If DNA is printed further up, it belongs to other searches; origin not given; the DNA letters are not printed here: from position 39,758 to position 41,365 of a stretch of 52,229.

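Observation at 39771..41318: A canonical LexA-box recA promoter feeds into a TnpB-like gene before reaching recA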

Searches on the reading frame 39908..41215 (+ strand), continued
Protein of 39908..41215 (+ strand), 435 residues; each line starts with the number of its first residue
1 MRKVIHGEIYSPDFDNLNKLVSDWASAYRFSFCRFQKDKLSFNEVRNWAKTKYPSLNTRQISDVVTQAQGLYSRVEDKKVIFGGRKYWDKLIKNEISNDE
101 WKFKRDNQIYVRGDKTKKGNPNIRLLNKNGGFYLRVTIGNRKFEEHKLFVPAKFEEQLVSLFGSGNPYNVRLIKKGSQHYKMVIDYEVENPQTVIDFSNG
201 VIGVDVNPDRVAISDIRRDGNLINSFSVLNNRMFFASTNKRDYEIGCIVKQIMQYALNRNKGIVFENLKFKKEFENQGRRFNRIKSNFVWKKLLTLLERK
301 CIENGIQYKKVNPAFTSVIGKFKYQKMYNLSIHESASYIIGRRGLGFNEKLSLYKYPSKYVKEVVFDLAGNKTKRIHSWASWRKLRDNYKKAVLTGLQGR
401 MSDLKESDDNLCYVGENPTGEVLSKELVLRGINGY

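Call 34: find_related_loci(query=A2, collection=viral_contigs, flank=2500)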
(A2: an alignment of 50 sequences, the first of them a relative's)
Query A2 (435 aa) in viral_contigs; peptide patterns used: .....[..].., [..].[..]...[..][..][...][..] (x = any residue, [..] = any of these).
23 stretches matched a pattern; 2 encode a relative of the query (tblastn E <= 1e-3); 2 distinct loci.
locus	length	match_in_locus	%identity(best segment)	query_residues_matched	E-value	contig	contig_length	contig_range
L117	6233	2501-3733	53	14-428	7e-147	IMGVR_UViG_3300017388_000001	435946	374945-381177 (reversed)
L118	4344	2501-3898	48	3-428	5e-146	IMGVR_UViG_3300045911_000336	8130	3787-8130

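Call 35: find_encoding_contigs(protein=P0025, flank=2500, max_places=10)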
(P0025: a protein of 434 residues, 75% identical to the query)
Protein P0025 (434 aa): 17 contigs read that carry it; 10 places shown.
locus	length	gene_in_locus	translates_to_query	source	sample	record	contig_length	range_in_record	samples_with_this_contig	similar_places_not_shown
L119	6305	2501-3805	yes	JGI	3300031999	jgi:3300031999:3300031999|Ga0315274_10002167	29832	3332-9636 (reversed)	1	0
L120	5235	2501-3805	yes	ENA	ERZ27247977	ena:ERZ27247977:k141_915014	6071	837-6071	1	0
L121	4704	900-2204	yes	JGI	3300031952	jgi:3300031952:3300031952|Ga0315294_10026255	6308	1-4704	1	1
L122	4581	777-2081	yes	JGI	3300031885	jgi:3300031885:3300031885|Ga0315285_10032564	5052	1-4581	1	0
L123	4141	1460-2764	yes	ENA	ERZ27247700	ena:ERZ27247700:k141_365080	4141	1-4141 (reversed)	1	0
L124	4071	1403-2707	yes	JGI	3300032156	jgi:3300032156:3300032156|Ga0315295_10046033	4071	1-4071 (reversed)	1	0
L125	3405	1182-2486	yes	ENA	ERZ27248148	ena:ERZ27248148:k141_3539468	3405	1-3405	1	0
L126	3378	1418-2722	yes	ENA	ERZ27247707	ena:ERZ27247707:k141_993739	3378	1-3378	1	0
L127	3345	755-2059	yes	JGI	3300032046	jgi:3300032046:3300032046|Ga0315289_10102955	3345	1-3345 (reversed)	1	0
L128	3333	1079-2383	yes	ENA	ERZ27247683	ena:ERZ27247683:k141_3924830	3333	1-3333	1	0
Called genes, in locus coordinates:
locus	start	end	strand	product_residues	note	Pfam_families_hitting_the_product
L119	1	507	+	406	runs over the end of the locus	PF03415:Peptidase_C11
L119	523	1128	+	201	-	PF06835:LptC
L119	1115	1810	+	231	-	PF13100:OstA_2 (faint), PF03968:LptD_N, PF06835:LptC (weak)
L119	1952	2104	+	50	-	-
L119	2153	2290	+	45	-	PF00239:Resolvase (weak)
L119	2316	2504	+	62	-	-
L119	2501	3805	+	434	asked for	PF27229:SSO2105_N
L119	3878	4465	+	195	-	-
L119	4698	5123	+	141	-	PF01909:NTP_transf_2, PF18765:Polbeta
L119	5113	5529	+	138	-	PF01934:HepT-like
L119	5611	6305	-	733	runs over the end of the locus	-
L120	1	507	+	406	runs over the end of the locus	PF03415:Peptidase_C11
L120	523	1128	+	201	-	PF06835:LptC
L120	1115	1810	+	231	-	PF13100:OstA_2 (faint), PF03968:LptD_N, PF06835:LptC (weak)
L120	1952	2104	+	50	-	-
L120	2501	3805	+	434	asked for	PF27229:SSO2105_N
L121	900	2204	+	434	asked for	PF27229:SSO2105_N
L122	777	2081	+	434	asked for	PF27229:SSO2105_N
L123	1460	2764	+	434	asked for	PF27229:SSO2105_N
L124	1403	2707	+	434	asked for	PF27229:SSO2105_N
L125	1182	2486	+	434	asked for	PF27229:SSO2105_N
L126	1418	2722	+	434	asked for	PF27229:SSO2105_N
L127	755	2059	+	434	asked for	PF27229:SSO2105_N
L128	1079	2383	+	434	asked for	PF27229:SSO2105_N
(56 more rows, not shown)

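Call 36: find_encoding_contigs(protein=P0037, flank=2500, max_places=10)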
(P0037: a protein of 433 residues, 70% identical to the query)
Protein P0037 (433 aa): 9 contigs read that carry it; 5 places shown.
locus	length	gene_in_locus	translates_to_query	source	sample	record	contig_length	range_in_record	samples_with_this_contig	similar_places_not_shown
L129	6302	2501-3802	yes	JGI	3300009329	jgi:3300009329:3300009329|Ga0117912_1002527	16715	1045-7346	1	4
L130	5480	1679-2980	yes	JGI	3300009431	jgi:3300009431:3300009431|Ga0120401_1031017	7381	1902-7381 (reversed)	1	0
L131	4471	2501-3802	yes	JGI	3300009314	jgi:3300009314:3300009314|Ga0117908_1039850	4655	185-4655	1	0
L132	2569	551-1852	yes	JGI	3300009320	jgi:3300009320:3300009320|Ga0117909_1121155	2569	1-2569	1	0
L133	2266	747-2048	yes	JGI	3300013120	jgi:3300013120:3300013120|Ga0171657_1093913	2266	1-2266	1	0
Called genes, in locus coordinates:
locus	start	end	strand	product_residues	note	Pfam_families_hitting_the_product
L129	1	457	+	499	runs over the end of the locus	?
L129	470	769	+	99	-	PF10105:DUF2344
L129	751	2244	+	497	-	PF00575:S1 (weak), PF10150:RNase_E_G, PF20833:RNase_E_G_Thio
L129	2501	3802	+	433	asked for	PF27229:SSO2105_N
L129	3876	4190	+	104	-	PF00829:Ribosomal_L21p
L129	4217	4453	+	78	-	PF01016:Ribosomal_L27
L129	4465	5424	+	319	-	PF01018:GTP1_OBG, PF01926:MMR_HSR1, PF02421:FeoB_N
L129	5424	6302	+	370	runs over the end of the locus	PF00696:AA_kinase, PF01472:PUA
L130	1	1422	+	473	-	?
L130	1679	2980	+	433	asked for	PF27229:SSO2105_N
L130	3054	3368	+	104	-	PF00829:Ribosomal_L21p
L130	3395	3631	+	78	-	PF01016:Ribosomal_L27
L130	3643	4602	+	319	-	PF01018:GTP1_OBG, PF01926:MMR_HSR1, PF02421:FeoB_N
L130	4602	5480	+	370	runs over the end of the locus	PF00696:AA_kinase, PF01472:PUA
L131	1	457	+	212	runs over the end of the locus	?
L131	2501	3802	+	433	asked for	PF27229:SSO2105_N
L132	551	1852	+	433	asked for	PF27229:SSO2105_N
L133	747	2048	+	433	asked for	PF27229:SSO2105_N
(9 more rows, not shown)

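Call 38: predict_structure(alignment_id=A2)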
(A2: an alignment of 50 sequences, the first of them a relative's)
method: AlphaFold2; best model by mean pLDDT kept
length: 435 residues; sequences in the alignment: 50
mean_pLDDT: 79.9   pTM: 0.62
mean pLDDT of the five models: 79.9, 77.2, 76.7, 75.8, 74.9
residues with pLDDT >= 90: 202; 70-90: 125; 50-70: 52; < 50: 56
segments of 3 or more residues with pLDDT < 50: 271-276, 279-286, 394-435
pLDDT, mean of each block of 10 residues (from residue 1): 92 93 96 95 97 93 95 91 91 94 92 86 88 90 92 90 88 94 90 89 86 92 87 73 89 95 84 47 54 89 92 75 79 89 84 64 65 61 69 47 37 32 35 32
secondary structure, 60 per line:
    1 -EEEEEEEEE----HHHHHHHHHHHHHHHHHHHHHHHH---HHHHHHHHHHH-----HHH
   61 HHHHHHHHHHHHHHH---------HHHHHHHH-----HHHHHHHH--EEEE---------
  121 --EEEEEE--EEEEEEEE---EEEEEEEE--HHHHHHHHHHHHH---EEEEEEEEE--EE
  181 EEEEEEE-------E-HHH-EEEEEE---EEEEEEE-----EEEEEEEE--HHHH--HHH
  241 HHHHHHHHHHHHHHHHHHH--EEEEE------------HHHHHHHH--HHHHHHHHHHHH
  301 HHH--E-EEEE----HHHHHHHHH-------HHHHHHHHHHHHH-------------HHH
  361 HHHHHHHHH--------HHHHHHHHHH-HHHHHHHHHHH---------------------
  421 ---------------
elements in order: E2-10 H15-38 H42-52 H58-75 H85-92 H98-105 E108-111 E123-128 E131-138 E142-149 H152-164 E168-176 E179-187 E201-206 E210-216 E222-229 H232-235 H238-259 E262-266 H279-286 H289-303 E308-311 H316-324 H332-344 H358-369 H378-387 H389-399

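Call 42: fold_search(model_id=the predicted structure, library=pdb)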
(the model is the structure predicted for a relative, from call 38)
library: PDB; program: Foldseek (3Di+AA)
matches with E <= 10: 1081; with E <= 0.001: 39
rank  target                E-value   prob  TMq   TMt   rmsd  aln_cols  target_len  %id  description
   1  8j12_B                2.2e-12  1.00  0.34  0.38  15.7       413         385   16  Cryo-EM structure of the AsCas12f-sgRNA-target DNA ternary complex (released 2023-09-27)
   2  8j3r_A                2.4e-12  1.00  0.52  0.54   9.0       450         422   15  Cryo-EM structure of the AsCas12f-HKRA-sgRNAS3-5v7-target DNA (released 2023-09-27)
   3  8j1j_B                5.4e-12  1.00  0.35  0.39  15.4       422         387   15  Cryo-EM structure of the AsCas12f-YHAM-sgRNAS3-5v7-target DNA (released 2023-09-27)
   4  8j3r_B                1.4e-11  1.00  0.34  0.38  15.5       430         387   15  Cryo-EM structure of the AsCas12f-HKRA-sgRNAS3-5v7-target DNA (released 2023-09-27)
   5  7wju_A                4.5e-11  1.00  0.49  0.52   8.9       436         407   15  Cryo-EM structure of the AsCas12f1-sgRNAv1-dsDNA ternary complex (released 2023-01-18)
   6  9i8y_A                2.9e-10  1.00  0.48  0.50   9.2       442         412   14  SpCas12Cas12f1 in complex with sgRNA and cognate DNA (released 2025-07-23)
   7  9nzq_A                4.8e-10  1.00  0.52  0.53   9.4       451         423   14  Cryo-EM structure of OsCas12f-gRNA-DNA ternary complex. State II (released 2026-04-08)
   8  9nzs_A                1.3e-09  1.00  0.46  0.48   8.8       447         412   14  Cryo-EM structure of OsCas12f-gRNA-DNA ternary complex. State III (released 2026-04-08)
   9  9i8y_B                1.7e-08  1.00  0.32  0.35  12.7       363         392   15  SpCas12Cas12f1 in complex with sgRNA and cognate DNA (released 2025-07-23)
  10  9nzs_B                4.7e-08  1.00  0.33  0.43  14.0       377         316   15  Cryo-EM structure of OsCas12f-gRNA-DNA ternary complex. State III (released 2026-04-08)
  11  7l48_A                5.9e-08  1.00  0.45  0.39   9.3       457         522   12  Cryo-EM structure of a CRISPR-Cas12f Binary Complex (released 2021-06-02)
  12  9nzq_B                1.7e-07  1.00  0.32  0.41  14.4       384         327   14  Cryo-EM structure of OsCas12f-gRNA-DNA ternary complex. State II (released 2026-04-08)
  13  9n9m_A                2.3e-07  1.00  0.43  0.50   9.1       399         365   11  Cryo-EM structure of the dCas12f-gRNA-DNA complex (partial R-Loop) (released 2025-12-24)
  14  9n9c_A                5.2e-07  1.00  0.42  0.52   9.6       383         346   10  Cryo-EM structure of the dCas12f-gRNA complex (released 2025-12-24)
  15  8xyc_A                6.9e-07  1.00  0.34  0.22  19.6       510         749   12  Ternary structure of dVemCas12e-sgRNA-dsDNA (released 2024-10-23)
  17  8exa_A                1.2e-06  1.00  0.40  0.49  11.2       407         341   14  ISDra2 TnpB in complex with reRNA and cognate DNA, conformation 1 (RuvC domain resolved) (released 2023-04-05)
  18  8iaz_A                1.6e-06  1.00  0.41  0.46   9.0       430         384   13  Cryo-EM structure of the ISFba1 TnpB-reRNA-dsDNA complex (released 2024-04-17)
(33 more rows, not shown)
